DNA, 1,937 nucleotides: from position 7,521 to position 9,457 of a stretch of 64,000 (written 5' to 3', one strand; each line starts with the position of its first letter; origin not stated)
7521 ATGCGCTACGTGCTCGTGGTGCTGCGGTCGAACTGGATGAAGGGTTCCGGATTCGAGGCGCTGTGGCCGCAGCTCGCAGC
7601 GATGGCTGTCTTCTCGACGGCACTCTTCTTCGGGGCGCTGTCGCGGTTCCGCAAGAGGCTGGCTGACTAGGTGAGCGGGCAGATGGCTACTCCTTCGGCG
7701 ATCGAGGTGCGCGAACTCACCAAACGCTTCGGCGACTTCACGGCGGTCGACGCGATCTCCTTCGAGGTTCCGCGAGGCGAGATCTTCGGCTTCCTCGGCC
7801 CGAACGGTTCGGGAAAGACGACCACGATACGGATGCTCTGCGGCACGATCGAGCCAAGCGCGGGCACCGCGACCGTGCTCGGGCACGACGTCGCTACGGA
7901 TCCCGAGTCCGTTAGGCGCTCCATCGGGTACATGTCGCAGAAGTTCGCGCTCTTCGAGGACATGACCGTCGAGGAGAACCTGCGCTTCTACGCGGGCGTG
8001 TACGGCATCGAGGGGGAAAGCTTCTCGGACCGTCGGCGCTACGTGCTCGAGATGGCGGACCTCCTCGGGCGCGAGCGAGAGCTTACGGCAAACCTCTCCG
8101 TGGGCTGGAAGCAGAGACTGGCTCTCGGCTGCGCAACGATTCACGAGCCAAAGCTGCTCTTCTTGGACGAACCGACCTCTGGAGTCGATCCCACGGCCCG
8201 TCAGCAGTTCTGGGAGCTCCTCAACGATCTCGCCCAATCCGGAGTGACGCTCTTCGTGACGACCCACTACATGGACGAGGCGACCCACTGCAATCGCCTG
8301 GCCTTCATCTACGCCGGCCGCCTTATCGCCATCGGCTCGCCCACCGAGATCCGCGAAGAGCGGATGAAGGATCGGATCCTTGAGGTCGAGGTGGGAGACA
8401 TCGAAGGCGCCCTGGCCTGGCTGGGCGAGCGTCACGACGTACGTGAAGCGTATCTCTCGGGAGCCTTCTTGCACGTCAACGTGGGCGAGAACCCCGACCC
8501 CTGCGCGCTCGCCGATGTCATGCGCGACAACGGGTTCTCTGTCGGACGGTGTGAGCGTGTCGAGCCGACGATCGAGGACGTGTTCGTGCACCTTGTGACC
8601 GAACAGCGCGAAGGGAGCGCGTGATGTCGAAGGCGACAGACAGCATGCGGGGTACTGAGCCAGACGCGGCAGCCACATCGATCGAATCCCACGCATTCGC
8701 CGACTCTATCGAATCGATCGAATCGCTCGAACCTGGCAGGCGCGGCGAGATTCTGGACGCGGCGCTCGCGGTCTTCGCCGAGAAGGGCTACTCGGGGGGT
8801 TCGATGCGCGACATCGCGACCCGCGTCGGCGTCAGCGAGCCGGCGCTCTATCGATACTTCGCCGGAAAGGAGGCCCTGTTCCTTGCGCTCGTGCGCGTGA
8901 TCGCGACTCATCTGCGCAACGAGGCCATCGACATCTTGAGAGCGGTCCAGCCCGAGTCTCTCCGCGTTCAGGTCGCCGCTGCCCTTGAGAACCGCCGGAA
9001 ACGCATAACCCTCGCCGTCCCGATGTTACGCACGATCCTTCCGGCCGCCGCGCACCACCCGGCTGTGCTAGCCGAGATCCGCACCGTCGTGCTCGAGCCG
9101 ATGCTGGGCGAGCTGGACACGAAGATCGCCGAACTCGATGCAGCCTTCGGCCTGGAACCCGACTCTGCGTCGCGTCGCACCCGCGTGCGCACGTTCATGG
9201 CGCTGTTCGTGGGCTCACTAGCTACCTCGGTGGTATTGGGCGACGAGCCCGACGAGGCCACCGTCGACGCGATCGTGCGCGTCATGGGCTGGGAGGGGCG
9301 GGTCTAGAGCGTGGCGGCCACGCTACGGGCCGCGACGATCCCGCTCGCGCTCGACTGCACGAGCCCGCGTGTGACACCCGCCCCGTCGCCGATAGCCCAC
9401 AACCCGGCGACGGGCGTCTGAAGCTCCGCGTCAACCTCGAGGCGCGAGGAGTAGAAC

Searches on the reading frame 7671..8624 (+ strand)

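Call 54: search_protein_families(library=ncbifam, proteins=[window:7671-8624:+], max_evalue=0.00001)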
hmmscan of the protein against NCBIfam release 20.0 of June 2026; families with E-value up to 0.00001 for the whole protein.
window:7671-8624:+ (317 aa): 179 families (the best 25 are shown)
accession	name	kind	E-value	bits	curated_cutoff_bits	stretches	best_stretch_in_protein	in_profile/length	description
NF033858.1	ABC2_perm_RbbA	equivalog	2.8e-86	290.3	1050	1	7-239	263-496/909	ribosome-associated ATPase/putative transporter RbbA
TIGR01188.1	drrA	subfamily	8.4e-78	261.7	312.45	1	18-309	1-301/302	daunorubicin resistance ABC transporter, ATP-binding protein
NF010060.0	PRK13537.1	equivalog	6.1e-58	196.1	521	1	7-309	12-308/314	nodulation factor ABC transporter ATP-binding protein NodI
NF010059.0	PRK13536.1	equivalog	6.7e-57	192.8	549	1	7-309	40-336/342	nodulation factor ABC transporter ATP-binding protein NodI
TIGR03522.1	GldA_ABC_ATP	equivalog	1.7e-56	191.9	402.6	1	10-307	2-299/301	gliding motility-associated ABC transporter ATP-binding subunit GldA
TIGR01288.1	nodI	equivalog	6.4e-55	186.3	424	1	9-310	3-298/303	nodulation factor ABC transporter ATP-binding protein NodI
TIGR03864.1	PQQ_ABC_ATP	hypoth_equivalog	1.6e-49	168.5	302.25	1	10-233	1-225/236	ABC transporter, ATP-binding subunit, PQQ-dependent alcohol dehydrogenase system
TIGR03265.1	PhnT2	equivalog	1.6e-43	149.3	457.7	1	10-233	4-228/353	putative 2-aminoethylphosphonate ABC transporter ATP-binding protein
TIGR00968.1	3a0106s01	subfamily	3.2e-42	144.7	342.75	1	11-234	1-225/237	sulfate ABC transporter ATP-binding protein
TIGR03740.1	galliderm_ABC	subfamily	5.3e-40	137.5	309.75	1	12-219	2-203/223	lantibiotic protection ABC transporter ATP-binding subunit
TIGR04406.1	LPS_export_lptB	equivalog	7.3e-40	136.8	240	1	11-232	2-227/239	LPS export ABC transporter ATP-binding protein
TIGR01186.1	proV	subfamily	7.8e-40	137.1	326.6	1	20-230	3-220/363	betaine/proline/choline family ABC transporter ATP-binding protein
NF008621.0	PRK11607.1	equivalog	1.1e-38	133.1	613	1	9-231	18-241/377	putrescine ABC transporter ATP-binding subunit PotG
TIGR02673.1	FtsE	equivalog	1.4e-37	129.5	264.85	1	11-202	2-198/214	cell division ATP-binding protein FtsE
NF006987.0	PRK09452.1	equivalog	8.7e-37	126.7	482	1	7-244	14-251/378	spermidine/putrescine ABC transporter ATP-binding protein PotA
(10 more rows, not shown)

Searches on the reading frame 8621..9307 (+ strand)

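Call 54: search_protein_families(library=ncbifam, proteins=[window:8621-9307:+], max_evalue=0.00001)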
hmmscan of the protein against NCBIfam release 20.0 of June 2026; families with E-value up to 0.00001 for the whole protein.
window:8621-9307:+ (228 aa): 16 families
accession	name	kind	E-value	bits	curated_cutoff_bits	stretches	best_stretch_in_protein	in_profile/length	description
NF050111.1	TransRegSACE7040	equivalog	8.3e-14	51.9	250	1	40-107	2-69/186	SACE_7040 family transcriptional regulator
NF053731.1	TransRegFasRMycb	equivalog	9.6e-13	48.4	330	1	40-119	12-91/199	HTH-type transcriptional activator FasR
TIGR03384.1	betaine_BetI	equivalog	8.2e-12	45.2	201.3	1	36-110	5-79/189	choline-binding transcriptional repressor BetI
NF001978.0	PRK00767.1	equivalog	8.2e-11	42.1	118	1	37-120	7-89/197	transcriptional regulator BetI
TIGR03613.1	RutR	equivalog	9.4e-11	41.9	368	1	38-94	7-63/202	pyrimidine utilization regulatory protein R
NF041196.1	ScbR_bind_reg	equivalog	2.3e-10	40.9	150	1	41-110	8-76/191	ScbR family autoregulator-binding transcription factor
NF051852.1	efflux_TF_MtrR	exception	5e-09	36.2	280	1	41-106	12-77/205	multidrug efflux system transcriptional repressor MtrR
NF011584.0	PRK15008.1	equivalog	6.8e-09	35.9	230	1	40-95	19-74/212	HTH-type transcriptional regulator RutR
NF037937.1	septum_RefZ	equivalog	4.7e-08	33.2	180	1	43-91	3-51/195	forespore capture DNA-binding protein RefZ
NF007015.0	PRK09480.1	equivalog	5.7e-08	32.6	120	1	39-110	10-81/197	nucleoid occlusion factor SlmA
NF007949.0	PRK10668.1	equivalog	9e-08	31.8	271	1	41-98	13-70/216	multidrug efflux transporter transcriptional repressor AcrR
NF033703.1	transcr_KstR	equivalog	9.1e-08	31.9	280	1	40-145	8-115/185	cholesterol catabolism transcriptional regulator KstR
NF010319.1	PRK13756.1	equivalog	2.7e-07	30.7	265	1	41-100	4-63/199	tetracycline resistance transcriptional repressor TetR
NF053878.1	FATransRegFadRBac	equivalog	3.1e-07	30.3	200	1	43-97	7-61/190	fatty acid metabolism transcriptional regulator FadR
TIGR03968.1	mycofact_TetR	equivalog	3.9e-07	29.8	224.9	1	41-117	11-93/190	mycofactocin system transcriptional regulator MftR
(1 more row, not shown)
